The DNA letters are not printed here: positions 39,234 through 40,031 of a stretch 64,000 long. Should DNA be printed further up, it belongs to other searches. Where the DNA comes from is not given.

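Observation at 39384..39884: Stand-alone EndA paralog lacking catalytic His and Lys, a candidate structural subunit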

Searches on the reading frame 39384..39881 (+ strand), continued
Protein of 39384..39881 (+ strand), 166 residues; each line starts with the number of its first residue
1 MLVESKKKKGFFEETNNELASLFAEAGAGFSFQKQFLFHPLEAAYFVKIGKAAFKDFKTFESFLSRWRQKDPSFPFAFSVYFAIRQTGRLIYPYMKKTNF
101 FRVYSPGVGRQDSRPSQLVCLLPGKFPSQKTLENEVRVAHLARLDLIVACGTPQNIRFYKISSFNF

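Call 82: find_related_loci(query=A6, collection=metagenome_contigs, flank=10000)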
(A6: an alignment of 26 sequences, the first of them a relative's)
Query A6 (159 aa) in metagenome_contigs; peptide patterns used: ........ (x = any residue, [..] = any of these).
170 stretches matched a pattern; 16 encode a relative of the query (tblastn E <= 1e-3); 16 distinct loci.
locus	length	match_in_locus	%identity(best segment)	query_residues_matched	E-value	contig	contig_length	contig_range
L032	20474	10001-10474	59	1-158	1e-64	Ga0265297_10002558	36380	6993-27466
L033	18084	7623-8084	39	4-158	1e-32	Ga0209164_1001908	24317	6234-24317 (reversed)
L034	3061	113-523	41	18-158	9e-31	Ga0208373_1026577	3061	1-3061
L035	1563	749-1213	39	4-158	6e-30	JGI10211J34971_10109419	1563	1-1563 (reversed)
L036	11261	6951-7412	38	4-158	2e-28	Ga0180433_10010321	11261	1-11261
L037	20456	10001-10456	39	4-158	5e-28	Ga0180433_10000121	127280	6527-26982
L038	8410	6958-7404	40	4-158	3e-27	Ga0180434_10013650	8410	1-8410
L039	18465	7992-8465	39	2-158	4e-27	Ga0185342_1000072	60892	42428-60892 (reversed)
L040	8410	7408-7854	38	4-158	3e-26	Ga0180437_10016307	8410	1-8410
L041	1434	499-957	38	4-158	4e-26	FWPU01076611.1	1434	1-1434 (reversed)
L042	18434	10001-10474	40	2-158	2e-25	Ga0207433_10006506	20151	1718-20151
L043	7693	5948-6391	37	1-158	4e-25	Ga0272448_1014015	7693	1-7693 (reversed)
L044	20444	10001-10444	37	1-158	4e-25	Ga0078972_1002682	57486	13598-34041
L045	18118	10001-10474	40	2-158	2e-25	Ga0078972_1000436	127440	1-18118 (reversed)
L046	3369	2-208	45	90-158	1e-16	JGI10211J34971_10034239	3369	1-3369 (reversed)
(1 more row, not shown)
